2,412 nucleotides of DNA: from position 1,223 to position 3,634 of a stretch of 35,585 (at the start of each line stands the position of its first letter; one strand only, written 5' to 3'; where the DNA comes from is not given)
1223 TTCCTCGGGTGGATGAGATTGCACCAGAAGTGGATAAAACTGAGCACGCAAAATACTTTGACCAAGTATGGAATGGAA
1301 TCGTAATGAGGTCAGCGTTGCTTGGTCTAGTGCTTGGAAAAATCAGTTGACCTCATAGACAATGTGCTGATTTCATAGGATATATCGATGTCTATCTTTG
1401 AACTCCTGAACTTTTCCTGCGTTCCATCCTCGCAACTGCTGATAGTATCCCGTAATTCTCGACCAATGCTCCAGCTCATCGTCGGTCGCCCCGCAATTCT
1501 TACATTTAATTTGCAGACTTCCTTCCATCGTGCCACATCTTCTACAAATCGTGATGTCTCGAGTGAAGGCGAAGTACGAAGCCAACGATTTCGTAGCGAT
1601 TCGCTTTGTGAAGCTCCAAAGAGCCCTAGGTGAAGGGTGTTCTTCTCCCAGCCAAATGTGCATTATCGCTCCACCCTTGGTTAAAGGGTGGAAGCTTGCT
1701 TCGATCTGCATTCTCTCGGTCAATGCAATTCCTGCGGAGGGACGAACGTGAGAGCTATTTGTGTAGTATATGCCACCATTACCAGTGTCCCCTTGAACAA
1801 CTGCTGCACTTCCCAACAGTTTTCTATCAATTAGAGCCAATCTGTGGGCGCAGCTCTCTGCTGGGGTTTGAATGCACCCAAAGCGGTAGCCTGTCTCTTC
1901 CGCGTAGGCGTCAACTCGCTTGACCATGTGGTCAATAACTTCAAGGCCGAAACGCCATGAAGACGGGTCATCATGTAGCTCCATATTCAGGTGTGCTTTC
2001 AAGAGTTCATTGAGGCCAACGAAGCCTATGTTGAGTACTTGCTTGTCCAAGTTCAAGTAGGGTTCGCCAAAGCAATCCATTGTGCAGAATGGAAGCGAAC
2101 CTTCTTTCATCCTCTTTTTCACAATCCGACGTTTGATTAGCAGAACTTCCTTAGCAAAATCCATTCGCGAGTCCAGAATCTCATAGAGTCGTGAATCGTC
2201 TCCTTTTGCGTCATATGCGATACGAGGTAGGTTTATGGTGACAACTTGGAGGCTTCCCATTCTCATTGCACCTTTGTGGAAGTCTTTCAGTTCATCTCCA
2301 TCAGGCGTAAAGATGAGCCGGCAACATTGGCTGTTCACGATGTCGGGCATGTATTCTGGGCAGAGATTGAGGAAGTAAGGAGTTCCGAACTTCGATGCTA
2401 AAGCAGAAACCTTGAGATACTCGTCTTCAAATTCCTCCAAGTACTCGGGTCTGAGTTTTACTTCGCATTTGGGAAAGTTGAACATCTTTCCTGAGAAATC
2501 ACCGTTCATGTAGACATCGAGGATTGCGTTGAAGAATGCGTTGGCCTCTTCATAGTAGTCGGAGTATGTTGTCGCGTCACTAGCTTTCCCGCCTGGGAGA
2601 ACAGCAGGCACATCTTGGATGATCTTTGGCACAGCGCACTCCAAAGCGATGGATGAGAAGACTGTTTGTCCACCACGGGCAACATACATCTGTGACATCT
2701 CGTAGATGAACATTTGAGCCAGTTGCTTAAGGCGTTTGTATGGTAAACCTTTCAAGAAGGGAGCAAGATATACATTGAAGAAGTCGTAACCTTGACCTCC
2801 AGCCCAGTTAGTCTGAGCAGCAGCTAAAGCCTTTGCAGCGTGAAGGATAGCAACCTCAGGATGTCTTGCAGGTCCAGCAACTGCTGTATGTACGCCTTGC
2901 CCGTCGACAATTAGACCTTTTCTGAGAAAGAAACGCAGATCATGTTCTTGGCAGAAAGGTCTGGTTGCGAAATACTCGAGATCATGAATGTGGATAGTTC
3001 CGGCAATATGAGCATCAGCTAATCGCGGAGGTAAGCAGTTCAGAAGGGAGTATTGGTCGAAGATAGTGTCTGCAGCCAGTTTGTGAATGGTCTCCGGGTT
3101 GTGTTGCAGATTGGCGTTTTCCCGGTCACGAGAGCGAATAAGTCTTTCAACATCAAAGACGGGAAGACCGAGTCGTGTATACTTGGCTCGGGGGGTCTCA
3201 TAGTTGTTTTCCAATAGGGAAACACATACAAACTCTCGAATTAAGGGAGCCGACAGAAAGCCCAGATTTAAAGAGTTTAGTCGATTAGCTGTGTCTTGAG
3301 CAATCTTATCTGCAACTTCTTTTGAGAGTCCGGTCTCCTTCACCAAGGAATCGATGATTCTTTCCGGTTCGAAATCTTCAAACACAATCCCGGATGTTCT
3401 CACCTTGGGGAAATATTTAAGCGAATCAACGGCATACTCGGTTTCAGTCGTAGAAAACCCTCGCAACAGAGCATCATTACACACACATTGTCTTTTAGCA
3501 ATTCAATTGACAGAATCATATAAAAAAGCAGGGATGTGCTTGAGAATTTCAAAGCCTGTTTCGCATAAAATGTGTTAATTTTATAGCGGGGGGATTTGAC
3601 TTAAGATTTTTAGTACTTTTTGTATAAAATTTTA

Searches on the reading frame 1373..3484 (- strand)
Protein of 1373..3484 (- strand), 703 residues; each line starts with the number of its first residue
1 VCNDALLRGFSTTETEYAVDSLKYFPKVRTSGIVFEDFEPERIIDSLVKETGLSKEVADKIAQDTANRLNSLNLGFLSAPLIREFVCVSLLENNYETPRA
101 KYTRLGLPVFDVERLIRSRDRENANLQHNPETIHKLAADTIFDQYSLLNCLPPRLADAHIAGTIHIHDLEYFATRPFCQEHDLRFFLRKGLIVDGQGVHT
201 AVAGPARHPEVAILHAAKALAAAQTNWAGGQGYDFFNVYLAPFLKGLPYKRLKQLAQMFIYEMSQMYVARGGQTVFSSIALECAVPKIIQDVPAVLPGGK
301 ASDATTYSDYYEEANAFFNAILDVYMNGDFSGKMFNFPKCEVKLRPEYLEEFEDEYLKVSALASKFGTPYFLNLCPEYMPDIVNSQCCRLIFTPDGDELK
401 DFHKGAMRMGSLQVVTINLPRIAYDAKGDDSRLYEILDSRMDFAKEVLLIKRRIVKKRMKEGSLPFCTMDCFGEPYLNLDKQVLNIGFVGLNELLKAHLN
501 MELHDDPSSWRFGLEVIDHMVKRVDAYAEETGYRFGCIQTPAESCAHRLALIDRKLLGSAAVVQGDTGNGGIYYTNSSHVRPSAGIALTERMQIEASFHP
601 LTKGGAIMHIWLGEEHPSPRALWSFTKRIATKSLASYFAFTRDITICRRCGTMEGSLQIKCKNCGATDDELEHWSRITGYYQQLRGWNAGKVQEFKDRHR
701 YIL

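Call 3: search_protein_families(library=pfam, proteins=[window:1373-3484:-], max_evalue=1)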
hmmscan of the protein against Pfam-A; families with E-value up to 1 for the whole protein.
window:1373-3484:- (703 aa): 6 families
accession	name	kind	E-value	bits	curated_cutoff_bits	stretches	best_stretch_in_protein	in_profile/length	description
PF13597.11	NRDD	-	8.9e-158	526.9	26.2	1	122-701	1-562/562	Anaerobic ribonucleoside-triphosphate reductase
PF03477.21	ATP-cone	-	0.1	13.6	25.8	1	35-99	10-76/88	ATP cone domain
PF22289.1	DmmA-like_C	-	0.11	12.9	27.4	0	647-682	4-42/44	Dimethylamine monooxygenase subunit DmmA-like, C-terminal domain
PF11781.13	Zn_ribbon_RRN7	-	0.14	12.3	27.1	0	645-655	22-32/32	Zinc-finger of RNA-polymerase I-specific TFIIB, Rrn7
PF18073.7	Zn_ribbon_LapB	-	0.23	11.6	25.7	1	646-666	2-22/28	Rubredoxin metal binding domain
PF13248.11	Zn_ribbon_3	-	0.24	11.4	27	1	646-666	4-24/26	zinc-ribbon domain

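Call 4: search_protein_families(library=ncbifam, proteins=[window:1373-3484:-], max_evalue=1)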
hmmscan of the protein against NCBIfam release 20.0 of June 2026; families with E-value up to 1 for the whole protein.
window:1373-3484:- (703 aa): 8 families
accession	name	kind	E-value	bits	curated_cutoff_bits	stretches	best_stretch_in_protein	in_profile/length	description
TIGR02487.1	NrdD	equivalog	2.4e-155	518.3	326.35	1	122-700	2-580/581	anaerobic ribonucleoside-triphosphate reductase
NF006126.0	PRK08270.1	equivalog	2.1e-99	333.6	548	1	121-701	117-681/684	ribonucleoside triphosphate reductase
NF006358.0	PRK08579.1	equivalog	2.1e-86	290.5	585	2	410-701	333-622/624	anaerobic ribonucleoside triphosphate reductase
NF005497.0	PRK07111.1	equivalog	6.4e-64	216.6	764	2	404-699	444-741/746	anaerobic ribonucleoside triphosphate reductase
NF006732.0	PRK09263.1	equivalog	1.1e-50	172.8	657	1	121-701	115-705/712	anaerobic ribonucleoside-triphosphate reductase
NF006127.0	PRK08271.1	equivalog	3.2e-49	168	545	1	156-699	104-625/631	anaerobic ribonucleoside-triphosphate reductase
NF011292.0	PRK14704.1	equivalog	3.2e-39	135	736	2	406-700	318-616/618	anaerobic ribonucleoside triphosphate reductase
TIGR02827.1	RNR_anaer_Bdell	equivalog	3.1e-36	125.1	568.3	1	159-699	80-595/596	anaerobic ribonucleoside-triphosphate reductase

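Call 9: search_solved_structures(query=window:1373-3484:-, show_alignments=2)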
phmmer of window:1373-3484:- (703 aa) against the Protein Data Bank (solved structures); distinct sequences matched with E-value up to 0.001: 5.
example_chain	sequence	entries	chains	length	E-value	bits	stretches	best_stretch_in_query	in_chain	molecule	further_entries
8p23_A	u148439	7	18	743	3.7e-34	121.3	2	480-701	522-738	Anaerobic ribonucleoside-triphosphate reductase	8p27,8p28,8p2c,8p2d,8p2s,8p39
9d3x_A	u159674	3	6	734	1.4e-28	102.8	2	403-681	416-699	Anaerobic ribonucleoside-triphosphate reductase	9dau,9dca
4coi_A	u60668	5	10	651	3.7e-28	101.4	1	155-691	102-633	ANAEROBIC RIBONUCLEOSIDE-TRIPHOSPHATE REDUCTASE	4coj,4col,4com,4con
4u3e_A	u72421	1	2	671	4.1e-28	101.3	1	155-691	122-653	Ribonucleoside triphosphate reductase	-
1h78_A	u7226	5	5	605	9.1e-25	90.2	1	410-698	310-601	ANAEROBIC RIBONUCLEOTIDE-TRIPHOSPHATE REDUCTASE LARGE CHAIN | ANAEROBIC RIBONUCLEOTIDE-TRIPHOSPHATE REDUCTASE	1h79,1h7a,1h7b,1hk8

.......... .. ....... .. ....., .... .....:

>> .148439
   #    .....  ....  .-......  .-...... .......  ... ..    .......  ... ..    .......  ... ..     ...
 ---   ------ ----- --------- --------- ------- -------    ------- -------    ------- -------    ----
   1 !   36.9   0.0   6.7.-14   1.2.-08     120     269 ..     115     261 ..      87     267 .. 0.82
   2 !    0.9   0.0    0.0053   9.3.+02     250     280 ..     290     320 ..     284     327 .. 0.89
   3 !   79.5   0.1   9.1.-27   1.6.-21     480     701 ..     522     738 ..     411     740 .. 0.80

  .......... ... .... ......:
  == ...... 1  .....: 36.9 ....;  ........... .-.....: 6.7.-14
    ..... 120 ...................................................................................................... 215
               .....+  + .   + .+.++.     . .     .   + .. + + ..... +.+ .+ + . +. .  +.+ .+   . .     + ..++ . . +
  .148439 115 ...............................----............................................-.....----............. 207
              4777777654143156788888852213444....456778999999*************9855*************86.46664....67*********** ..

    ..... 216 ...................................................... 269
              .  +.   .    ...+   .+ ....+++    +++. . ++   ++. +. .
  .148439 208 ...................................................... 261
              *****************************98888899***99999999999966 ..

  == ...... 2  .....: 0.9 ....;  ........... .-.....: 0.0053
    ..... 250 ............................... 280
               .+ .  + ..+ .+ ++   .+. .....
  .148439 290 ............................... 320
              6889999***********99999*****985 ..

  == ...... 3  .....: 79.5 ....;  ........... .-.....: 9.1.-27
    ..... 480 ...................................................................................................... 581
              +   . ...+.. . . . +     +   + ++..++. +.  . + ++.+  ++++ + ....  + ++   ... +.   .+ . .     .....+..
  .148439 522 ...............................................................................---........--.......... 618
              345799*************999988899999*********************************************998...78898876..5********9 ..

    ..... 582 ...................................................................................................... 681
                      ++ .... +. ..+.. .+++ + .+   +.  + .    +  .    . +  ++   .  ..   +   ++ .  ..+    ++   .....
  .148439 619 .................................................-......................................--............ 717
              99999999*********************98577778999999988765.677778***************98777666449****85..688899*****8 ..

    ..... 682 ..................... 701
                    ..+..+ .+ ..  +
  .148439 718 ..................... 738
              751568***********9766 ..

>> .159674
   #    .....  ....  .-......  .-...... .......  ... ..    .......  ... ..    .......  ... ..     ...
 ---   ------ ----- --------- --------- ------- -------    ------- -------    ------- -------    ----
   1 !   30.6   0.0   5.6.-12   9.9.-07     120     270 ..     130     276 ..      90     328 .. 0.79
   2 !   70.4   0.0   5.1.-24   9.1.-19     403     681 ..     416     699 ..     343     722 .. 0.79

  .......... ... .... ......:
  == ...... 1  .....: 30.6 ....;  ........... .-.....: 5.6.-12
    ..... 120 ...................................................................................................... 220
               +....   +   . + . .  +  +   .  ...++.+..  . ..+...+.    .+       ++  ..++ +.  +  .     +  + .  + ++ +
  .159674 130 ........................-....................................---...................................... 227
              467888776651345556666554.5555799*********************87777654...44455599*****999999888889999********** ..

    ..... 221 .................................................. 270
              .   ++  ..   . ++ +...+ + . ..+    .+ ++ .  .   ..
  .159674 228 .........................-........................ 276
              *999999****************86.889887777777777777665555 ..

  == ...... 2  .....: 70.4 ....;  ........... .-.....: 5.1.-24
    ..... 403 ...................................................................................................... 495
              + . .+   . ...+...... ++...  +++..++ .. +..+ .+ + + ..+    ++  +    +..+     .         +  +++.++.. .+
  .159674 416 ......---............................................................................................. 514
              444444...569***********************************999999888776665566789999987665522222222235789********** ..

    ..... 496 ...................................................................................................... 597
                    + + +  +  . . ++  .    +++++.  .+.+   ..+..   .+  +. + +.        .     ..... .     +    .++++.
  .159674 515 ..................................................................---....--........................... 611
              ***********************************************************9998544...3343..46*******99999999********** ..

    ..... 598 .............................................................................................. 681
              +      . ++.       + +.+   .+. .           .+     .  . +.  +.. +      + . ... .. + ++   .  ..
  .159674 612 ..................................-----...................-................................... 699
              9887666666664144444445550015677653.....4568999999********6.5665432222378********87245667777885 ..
